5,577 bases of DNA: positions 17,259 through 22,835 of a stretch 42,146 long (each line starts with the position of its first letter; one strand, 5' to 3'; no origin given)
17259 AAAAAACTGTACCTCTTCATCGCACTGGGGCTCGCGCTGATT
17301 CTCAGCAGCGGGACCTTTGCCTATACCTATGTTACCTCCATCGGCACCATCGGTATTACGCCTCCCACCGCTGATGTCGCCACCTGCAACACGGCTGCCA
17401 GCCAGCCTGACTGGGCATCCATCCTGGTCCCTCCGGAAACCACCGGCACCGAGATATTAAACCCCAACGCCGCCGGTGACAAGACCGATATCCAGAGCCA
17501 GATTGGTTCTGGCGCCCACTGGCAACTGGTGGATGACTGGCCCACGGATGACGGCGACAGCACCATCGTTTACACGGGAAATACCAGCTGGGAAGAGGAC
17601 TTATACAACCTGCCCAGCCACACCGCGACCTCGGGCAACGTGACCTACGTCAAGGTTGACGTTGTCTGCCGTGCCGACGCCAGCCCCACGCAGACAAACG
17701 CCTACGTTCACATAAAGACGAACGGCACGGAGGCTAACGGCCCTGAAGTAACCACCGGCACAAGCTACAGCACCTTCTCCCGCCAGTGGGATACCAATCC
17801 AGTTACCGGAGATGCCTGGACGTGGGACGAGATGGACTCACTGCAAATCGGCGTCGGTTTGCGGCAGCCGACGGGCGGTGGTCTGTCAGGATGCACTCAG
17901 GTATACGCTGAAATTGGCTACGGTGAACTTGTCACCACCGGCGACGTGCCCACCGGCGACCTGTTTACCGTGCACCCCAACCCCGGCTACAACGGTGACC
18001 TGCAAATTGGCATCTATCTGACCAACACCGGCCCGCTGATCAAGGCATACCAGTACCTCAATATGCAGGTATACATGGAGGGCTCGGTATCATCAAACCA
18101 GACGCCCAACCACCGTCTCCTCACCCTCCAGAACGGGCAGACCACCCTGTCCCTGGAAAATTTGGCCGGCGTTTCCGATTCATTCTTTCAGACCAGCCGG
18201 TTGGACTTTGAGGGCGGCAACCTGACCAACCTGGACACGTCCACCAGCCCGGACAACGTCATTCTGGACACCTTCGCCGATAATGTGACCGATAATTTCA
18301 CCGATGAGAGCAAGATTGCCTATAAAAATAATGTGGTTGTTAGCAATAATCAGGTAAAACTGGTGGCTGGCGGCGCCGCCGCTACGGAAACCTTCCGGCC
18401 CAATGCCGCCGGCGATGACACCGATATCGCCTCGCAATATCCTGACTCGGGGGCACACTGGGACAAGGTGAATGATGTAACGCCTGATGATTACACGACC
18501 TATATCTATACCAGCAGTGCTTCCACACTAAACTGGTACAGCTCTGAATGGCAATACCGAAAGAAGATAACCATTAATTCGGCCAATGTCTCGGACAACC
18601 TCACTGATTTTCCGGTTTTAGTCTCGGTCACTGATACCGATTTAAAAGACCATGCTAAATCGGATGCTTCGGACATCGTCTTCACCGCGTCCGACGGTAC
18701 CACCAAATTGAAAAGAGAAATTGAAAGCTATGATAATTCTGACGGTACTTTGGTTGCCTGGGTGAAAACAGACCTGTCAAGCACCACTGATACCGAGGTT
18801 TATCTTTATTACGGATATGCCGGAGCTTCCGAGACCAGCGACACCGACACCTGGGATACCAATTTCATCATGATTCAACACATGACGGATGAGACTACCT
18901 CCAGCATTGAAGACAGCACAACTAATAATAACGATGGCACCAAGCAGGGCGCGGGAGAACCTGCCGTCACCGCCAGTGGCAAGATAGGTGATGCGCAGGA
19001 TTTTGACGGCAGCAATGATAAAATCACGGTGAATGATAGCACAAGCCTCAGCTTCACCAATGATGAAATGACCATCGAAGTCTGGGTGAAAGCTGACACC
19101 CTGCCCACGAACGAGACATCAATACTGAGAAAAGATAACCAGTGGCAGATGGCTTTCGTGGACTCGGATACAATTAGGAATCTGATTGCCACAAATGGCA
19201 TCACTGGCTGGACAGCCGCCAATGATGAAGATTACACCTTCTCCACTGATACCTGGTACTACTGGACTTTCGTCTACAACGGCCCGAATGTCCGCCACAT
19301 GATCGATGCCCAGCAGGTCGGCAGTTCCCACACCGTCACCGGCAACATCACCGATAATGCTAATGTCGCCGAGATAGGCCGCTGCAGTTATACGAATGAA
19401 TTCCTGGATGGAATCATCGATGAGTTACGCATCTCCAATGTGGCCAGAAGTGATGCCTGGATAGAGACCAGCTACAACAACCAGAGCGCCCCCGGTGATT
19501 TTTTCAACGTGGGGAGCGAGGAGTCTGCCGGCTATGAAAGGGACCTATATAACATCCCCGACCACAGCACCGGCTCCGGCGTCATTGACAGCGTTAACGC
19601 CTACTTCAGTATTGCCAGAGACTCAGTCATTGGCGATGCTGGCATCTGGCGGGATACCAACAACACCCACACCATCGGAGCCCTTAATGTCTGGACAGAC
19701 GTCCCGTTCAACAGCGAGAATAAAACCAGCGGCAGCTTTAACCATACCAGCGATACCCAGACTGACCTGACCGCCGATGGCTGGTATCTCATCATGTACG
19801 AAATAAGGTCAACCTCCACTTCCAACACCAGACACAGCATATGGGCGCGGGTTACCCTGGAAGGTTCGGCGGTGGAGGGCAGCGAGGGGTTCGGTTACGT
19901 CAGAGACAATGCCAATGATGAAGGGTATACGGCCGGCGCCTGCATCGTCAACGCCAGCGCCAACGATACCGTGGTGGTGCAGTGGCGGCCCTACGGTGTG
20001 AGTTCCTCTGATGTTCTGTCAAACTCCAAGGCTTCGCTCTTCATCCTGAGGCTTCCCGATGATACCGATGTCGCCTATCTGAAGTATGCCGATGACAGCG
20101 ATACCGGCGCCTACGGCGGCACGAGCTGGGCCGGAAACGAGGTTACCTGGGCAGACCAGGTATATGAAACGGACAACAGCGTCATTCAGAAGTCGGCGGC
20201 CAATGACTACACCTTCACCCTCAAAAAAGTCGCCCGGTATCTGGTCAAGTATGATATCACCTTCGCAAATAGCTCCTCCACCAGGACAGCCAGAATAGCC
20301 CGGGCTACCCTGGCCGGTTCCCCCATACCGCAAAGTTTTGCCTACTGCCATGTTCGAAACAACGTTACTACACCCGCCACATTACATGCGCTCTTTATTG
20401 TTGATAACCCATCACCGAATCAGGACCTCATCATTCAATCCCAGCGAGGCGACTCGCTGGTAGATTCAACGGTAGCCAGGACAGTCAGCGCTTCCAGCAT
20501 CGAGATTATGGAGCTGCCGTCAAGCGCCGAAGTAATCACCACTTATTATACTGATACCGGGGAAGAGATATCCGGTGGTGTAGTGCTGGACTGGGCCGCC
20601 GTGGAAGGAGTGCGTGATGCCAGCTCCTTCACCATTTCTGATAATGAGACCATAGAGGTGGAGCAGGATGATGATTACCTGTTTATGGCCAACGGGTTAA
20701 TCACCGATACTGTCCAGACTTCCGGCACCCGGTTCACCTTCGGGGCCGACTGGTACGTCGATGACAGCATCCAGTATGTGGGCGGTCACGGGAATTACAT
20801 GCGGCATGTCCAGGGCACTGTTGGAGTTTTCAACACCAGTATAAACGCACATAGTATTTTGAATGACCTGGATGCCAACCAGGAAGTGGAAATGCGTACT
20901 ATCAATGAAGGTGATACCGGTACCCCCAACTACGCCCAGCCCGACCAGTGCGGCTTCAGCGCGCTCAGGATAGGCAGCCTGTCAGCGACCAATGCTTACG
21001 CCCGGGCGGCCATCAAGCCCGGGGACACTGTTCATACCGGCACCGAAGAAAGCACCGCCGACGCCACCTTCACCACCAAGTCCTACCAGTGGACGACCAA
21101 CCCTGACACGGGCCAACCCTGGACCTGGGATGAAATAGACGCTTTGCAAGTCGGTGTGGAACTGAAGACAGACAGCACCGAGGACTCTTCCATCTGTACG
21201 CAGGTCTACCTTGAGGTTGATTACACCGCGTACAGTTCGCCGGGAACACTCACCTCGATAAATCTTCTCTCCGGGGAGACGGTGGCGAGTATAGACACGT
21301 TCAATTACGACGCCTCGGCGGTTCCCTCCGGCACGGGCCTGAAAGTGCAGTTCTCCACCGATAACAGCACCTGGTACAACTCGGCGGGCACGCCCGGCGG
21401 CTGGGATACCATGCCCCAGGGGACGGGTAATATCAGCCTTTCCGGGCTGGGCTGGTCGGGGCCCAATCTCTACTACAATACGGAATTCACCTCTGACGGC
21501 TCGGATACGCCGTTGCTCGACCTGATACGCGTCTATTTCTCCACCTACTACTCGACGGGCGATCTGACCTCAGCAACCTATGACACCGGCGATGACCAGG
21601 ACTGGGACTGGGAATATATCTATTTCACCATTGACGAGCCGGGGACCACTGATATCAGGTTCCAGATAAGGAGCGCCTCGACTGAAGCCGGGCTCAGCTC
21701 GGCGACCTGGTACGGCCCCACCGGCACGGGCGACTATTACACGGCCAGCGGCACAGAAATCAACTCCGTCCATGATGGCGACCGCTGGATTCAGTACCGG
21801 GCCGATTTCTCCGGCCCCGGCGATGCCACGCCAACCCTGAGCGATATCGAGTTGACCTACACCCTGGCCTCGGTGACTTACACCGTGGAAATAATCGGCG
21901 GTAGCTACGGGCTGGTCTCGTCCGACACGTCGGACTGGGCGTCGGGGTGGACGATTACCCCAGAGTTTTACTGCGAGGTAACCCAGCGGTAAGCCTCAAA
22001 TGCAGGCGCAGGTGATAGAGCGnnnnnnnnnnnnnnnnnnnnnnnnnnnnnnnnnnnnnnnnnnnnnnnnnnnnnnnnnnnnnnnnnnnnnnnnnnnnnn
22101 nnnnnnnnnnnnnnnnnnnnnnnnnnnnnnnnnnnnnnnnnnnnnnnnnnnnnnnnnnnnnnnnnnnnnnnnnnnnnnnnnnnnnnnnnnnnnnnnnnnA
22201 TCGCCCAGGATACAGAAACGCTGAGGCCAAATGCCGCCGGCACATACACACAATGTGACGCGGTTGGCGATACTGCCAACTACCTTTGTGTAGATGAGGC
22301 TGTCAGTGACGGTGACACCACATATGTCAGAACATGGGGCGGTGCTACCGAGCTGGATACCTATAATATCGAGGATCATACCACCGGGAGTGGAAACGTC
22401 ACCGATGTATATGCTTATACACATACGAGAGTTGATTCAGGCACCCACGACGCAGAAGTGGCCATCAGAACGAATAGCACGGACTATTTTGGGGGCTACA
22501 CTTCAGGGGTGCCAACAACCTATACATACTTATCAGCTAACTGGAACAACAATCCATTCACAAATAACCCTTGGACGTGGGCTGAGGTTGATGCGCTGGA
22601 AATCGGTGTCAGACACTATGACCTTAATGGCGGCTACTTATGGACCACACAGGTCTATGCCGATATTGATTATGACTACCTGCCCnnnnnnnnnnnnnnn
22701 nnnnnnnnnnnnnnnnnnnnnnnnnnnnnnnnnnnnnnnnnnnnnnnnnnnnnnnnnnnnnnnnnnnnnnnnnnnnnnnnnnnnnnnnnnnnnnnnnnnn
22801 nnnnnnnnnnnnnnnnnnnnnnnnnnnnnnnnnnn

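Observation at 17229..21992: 1587-aa paralog built by nested (matryoshka) domain insertions into the small-subunit fold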

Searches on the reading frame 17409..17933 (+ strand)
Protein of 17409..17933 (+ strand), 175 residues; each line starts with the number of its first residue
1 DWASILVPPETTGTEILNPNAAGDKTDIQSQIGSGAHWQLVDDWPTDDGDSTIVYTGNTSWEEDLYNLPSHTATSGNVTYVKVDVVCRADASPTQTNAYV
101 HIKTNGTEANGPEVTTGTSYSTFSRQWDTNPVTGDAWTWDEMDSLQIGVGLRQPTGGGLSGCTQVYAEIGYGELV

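Call 34: search_protein_families(library=pfam, proteins=[window:17409-17933:+], max_evalue=10)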
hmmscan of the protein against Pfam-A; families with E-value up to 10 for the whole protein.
window:17409-17933:+ (175 aa): 0 families

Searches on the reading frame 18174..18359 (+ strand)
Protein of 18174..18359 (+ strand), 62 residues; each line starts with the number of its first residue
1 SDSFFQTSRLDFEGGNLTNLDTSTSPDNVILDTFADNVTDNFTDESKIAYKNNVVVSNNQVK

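Call 34: search_protein_families(library=pfam, proteins=[window:18174-18359:+], max_evalue=10)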
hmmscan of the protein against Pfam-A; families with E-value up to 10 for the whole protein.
window:18174-18359:+ (62 aa): 0 families

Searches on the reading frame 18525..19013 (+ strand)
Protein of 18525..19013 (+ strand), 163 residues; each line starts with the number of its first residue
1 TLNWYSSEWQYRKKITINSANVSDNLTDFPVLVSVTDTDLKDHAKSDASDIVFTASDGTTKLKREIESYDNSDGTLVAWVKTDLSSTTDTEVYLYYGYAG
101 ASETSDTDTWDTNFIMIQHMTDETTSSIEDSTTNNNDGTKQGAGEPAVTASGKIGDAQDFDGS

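Call 34: search_protein_families(library=pfam, proteins=[window:18525-19013:+], max_evalue=10)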
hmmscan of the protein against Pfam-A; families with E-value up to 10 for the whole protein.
window:18525-19013:+ (163 aa): 1 family
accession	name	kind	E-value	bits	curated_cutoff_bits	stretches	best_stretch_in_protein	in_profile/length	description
PF10102.14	DUF2341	-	1.6e-08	35.3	23.4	1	47-117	1-68/84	Domain of unknown function (DUF2341)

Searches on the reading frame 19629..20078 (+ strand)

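Call 34: search_protein_families(library=pfam, proteins=[window:19629-20078:+], max_evalue=10)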
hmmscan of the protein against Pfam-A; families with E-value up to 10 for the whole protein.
window:19629-20078:+ (150 aa): 1 family
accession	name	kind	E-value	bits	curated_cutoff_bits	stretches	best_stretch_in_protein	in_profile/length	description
PF18573.7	BclA_C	-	1.4e-10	41.6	38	1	15-142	10-127/128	BclA C-terminal domain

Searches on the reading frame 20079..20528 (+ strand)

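Call 34: search_protein_families(library=pfam, proteins=[window:20079-20528:+], max_evalue=10)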
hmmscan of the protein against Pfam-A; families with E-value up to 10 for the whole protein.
window:20079-20528:+ (150 aa): 1 family
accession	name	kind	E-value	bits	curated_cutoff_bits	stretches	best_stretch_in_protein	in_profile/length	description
PF18573.7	BclA_C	-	0.013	15.9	38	1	37-108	32-93/128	BclA C-terminal domain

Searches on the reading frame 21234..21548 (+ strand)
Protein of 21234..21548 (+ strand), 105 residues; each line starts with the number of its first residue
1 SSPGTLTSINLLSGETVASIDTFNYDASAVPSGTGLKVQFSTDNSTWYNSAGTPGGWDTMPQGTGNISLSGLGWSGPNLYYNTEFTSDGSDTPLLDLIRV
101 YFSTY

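Call 34: search_protein_families(library=pfam, proteins=[window:21234-21548:+], max_evalue=10)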
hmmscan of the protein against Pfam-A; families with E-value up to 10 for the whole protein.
window:21234-21548:+ (105 aa): 2 families
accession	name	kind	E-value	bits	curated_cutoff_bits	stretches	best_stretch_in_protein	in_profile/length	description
PF22633.2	F5_F8_type_C_2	-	0.031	15.3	27.8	1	8-51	23-66/91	NedA-like, galactose-binding domain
PF00754.31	F5_F8_type_C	-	0.046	14.3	28.2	1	9-58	39-90/127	F5/8 type C domain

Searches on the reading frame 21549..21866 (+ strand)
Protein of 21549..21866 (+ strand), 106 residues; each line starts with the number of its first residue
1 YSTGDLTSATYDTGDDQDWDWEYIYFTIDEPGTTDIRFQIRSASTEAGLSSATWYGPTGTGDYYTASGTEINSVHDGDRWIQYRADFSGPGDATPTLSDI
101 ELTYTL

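Call 34: search_protein_families(library=pfam, proteins=[window:21549-21866:+], max_evalue=10)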
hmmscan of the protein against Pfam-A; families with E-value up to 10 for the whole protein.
window:21549-21866:+ (106 aa): 0 families

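Call 73: search_solved_structures(query=A4, max_evalue=10)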
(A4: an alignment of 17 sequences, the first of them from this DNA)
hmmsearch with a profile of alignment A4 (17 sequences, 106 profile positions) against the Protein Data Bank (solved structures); distinct sequences matched with E-value up to 10: 3.
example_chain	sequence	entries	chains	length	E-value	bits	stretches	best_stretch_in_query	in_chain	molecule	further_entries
5v6m_H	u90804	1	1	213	0.3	14.6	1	9-53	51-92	Heavy chain of Fab fragment of rabbit anti-HIV1 gp120 V3 mAb 10A3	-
1uy1_A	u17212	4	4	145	0.53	13.8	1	26-75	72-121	ENDO-1,4-BETA-XYLANASE A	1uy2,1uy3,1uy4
4f3y_A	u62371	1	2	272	1.6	12.3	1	8-78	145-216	Dihydrodipicolinate reductase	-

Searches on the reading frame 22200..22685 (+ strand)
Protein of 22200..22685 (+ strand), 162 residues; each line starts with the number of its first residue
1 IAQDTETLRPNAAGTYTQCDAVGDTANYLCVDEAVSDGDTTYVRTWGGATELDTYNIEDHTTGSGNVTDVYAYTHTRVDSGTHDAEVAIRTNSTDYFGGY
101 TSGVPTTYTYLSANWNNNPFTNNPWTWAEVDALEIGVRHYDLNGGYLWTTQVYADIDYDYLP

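Call 66: search_dna_similar(query=window:22200-22685:+, collection=phages, mode=protein, max_evalue=0.001, max_rows=15)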
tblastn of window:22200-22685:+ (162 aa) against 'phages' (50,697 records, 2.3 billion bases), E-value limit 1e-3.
Records with a match: 1; places in all: 1; records where one place covers at least 80% of the query: 0.
Best place of each record, by identity: <60% 1.
By first word of the organism name: uncultured 1.
By host as written in the record: - 1.
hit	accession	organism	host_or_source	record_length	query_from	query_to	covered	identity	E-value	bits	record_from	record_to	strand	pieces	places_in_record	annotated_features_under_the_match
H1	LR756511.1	uncultured phage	metagenomic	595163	6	111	65%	36.4%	1e-5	50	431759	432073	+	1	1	record has no annotation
